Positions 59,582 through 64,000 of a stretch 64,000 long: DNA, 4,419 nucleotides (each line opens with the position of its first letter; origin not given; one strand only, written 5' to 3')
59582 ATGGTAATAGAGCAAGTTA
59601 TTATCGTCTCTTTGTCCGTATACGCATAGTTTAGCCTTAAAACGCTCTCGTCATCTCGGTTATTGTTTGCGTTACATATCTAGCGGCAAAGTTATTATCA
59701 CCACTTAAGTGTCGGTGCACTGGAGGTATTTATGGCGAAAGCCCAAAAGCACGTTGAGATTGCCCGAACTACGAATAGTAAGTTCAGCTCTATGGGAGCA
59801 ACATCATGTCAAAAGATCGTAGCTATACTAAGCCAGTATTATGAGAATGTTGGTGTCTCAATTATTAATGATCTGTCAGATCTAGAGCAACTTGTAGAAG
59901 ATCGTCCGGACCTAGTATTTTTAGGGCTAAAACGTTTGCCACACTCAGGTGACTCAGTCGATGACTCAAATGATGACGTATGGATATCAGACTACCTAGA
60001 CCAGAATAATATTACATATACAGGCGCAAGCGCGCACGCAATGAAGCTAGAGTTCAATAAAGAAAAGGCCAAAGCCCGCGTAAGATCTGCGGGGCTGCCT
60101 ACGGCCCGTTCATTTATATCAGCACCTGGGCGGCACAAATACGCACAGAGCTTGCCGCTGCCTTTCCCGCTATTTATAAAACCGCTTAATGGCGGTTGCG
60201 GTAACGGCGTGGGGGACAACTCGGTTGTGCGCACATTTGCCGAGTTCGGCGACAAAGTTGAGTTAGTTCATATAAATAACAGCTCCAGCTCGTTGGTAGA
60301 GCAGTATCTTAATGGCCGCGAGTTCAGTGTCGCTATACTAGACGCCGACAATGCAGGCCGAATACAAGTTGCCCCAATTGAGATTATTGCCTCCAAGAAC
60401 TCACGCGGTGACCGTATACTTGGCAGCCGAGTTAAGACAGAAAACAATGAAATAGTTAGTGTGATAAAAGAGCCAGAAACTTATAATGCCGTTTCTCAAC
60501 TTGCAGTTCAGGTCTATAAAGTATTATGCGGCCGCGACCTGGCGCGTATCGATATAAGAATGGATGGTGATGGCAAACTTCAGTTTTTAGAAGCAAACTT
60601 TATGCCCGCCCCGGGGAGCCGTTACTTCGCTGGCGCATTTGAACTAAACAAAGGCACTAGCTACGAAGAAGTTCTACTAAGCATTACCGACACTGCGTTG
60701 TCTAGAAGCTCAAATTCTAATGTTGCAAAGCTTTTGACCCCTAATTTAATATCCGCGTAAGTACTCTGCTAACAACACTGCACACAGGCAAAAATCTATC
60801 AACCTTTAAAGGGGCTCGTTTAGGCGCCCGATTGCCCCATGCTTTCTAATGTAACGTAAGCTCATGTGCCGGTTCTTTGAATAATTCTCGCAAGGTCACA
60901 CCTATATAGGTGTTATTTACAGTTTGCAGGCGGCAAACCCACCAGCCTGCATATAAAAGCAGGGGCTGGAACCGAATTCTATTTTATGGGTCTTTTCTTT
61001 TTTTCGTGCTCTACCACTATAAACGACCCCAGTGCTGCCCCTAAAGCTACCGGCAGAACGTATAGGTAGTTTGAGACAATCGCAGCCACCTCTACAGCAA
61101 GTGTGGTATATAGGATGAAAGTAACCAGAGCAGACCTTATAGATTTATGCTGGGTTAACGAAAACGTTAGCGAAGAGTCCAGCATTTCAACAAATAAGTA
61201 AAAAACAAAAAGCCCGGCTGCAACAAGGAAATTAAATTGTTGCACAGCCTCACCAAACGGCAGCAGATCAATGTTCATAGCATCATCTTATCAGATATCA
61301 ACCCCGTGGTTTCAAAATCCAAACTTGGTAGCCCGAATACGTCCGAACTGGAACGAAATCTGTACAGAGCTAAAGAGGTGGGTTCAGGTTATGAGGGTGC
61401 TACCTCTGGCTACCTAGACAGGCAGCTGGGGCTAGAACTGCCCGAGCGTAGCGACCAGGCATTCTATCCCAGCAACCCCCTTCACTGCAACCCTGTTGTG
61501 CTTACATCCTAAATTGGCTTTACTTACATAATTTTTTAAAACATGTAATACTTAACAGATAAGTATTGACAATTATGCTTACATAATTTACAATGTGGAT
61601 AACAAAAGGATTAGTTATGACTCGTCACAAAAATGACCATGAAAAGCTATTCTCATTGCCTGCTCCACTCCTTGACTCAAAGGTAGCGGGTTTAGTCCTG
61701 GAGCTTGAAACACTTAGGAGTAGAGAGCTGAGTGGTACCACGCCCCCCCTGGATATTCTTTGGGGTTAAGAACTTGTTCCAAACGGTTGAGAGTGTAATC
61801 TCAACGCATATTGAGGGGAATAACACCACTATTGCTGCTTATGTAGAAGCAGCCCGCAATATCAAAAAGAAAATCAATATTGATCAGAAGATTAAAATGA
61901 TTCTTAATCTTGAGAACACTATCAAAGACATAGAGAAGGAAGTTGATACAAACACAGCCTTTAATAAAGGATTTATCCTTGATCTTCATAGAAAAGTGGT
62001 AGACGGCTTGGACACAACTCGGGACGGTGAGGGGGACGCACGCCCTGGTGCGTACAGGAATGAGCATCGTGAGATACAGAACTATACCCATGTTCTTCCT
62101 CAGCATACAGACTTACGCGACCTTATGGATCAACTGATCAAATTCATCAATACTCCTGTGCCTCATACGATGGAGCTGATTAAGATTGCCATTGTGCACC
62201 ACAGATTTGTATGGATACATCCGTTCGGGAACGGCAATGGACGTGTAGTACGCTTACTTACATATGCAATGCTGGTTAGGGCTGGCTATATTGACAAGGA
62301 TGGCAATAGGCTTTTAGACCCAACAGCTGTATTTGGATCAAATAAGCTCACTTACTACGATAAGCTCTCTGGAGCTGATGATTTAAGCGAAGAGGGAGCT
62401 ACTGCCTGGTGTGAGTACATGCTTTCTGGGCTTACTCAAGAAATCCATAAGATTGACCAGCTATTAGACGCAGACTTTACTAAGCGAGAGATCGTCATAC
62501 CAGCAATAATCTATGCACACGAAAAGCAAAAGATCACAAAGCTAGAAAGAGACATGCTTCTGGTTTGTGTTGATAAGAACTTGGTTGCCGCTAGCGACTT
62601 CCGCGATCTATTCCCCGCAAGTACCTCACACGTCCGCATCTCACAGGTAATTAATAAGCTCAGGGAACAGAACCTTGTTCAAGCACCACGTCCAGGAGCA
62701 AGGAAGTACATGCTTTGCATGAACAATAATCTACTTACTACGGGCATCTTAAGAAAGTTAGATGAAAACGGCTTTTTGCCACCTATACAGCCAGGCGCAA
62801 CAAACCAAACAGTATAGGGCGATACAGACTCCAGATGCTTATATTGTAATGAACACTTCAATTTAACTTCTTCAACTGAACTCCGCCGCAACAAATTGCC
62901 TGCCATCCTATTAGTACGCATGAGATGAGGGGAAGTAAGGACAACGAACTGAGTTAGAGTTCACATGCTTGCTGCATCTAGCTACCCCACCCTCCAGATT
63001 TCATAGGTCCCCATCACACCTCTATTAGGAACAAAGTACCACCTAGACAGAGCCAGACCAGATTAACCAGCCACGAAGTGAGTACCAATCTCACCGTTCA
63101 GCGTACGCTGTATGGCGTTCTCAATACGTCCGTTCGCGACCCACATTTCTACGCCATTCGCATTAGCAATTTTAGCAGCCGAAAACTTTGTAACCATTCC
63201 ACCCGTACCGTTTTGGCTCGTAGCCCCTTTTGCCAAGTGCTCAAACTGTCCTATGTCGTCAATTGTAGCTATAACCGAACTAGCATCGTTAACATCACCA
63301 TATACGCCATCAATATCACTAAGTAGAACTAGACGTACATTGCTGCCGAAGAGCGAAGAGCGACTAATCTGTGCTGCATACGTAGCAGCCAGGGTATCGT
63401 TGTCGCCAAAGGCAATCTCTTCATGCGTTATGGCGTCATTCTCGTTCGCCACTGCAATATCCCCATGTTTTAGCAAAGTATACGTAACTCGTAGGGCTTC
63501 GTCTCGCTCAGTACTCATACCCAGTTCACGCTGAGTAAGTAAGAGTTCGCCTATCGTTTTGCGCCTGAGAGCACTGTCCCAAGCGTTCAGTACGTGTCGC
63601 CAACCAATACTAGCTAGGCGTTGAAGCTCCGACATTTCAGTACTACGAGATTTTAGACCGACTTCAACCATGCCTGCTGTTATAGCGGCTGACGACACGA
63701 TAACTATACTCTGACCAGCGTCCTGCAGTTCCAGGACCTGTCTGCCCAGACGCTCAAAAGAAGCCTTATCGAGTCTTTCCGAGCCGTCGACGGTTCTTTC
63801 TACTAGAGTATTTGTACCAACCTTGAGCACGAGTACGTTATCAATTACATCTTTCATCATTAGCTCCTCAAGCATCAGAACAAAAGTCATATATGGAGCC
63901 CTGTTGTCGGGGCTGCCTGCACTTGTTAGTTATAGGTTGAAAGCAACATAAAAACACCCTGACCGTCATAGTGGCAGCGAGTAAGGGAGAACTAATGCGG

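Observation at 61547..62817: fic gene with a consensus promoter, an operator-like palindrome, a C7-tract frameshift and an Asn-containing Fic motif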

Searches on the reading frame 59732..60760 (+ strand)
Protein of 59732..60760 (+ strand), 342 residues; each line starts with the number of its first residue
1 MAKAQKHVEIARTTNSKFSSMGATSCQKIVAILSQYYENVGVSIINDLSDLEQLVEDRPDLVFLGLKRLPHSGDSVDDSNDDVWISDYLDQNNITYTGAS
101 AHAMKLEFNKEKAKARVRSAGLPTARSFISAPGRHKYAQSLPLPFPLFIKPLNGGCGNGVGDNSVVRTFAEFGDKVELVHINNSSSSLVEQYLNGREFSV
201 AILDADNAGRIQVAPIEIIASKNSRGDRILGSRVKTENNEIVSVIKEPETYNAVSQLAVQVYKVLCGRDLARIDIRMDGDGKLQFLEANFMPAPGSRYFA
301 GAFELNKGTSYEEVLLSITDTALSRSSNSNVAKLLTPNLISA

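Call 5: search_protein_families(library=pfam, proteins=[window:59732-60760:+], max_evalue=0.01)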
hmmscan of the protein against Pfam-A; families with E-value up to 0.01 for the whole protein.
window:59732-60760:+ (342 aa): 2 families
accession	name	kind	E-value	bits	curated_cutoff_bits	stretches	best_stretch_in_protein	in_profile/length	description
PF07478.18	Dala_Dala_lig_C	-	2.7e-18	66.7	24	1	143-315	35-199/204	D-ala D-ala ligase C-terminus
PF13535.11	ATP-grasp_4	-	0.00019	21.6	27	1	144-291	2-151/160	ATP-grasp domain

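Call 53: search_protein_families(library=padloc, proteins=[window:59732-60760:+], max_evalue=0.01)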
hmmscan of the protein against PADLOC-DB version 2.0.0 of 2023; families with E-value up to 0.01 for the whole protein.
window:59732-60760:+ (342 aa): 0 families

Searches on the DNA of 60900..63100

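Call 15: search_rna_families(source=window, start=60900, end=63100, threshold=evalue, max_evalue=1)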
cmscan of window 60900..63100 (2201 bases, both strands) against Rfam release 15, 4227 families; matches with E-value up to 1: 0.
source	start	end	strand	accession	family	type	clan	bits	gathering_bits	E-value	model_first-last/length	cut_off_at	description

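Call 52: search_rna_families(source=window, start=61290, end=61520, threshold=evalue, max_evalue=10, show_alignments=1)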
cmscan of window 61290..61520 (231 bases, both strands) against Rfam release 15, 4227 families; matches with E-value up to 10: 0.
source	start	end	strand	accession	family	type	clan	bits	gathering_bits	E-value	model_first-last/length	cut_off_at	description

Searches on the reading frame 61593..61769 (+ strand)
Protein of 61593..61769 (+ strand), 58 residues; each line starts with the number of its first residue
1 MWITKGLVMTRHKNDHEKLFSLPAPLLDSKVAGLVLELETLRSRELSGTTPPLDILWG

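Call 33: list_cluster_members(proteins=[P0002, window:61593-61769:+, window:63063-63890:-])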
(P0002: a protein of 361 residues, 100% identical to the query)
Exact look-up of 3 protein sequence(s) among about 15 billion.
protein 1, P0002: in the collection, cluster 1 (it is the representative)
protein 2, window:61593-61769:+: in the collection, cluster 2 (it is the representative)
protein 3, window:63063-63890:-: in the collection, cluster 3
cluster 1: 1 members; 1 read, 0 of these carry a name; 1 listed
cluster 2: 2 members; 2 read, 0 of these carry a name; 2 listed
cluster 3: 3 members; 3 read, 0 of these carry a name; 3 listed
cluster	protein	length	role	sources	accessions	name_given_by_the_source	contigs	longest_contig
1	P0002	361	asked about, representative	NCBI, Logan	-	-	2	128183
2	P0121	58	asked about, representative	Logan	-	-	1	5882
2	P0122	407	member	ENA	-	-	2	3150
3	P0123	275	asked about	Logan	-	-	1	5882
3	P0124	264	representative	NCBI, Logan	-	-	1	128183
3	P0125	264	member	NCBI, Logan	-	-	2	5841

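Call 36: find_encoding_contigs(protein=P0122, flank=3000, max_places=4)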
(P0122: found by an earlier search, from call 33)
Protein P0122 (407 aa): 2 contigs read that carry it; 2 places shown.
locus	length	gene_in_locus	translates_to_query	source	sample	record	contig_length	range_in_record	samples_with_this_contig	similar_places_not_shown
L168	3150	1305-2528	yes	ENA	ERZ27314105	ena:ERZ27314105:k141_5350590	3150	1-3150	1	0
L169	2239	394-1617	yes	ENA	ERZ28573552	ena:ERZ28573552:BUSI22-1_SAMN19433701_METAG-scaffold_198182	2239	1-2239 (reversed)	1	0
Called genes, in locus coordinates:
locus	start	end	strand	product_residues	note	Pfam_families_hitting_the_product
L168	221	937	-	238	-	PF00657:Lipase_GDSL, PF13472:Lipase_GDSL_2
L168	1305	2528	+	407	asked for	PF02661:Fic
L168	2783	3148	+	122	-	?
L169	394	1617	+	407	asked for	PF02661:Fic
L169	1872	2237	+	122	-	?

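Call 47: list_cluster_members(proteins=[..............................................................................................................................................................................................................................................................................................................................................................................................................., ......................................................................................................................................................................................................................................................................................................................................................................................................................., window:61617-61766:+])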
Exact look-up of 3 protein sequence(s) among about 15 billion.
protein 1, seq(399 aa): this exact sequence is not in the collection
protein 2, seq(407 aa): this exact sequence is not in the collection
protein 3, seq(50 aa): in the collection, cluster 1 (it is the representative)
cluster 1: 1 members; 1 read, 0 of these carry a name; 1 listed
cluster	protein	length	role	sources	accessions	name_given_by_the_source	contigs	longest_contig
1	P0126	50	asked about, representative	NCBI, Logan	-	-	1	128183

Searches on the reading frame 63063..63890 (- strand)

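Call 5: search_protein_families(library=pfam, proteins=[window:63063-63890:-], max_evalue=0.01)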
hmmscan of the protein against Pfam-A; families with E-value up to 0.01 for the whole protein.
window:63063-63890:- (275 aa): 1 family
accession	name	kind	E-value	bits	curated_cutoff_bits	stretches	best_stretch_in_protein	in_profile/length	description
PF00696.33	AA_kinase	-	6e-22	79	24.9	1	19-253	2-234/234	Amino acid kinase family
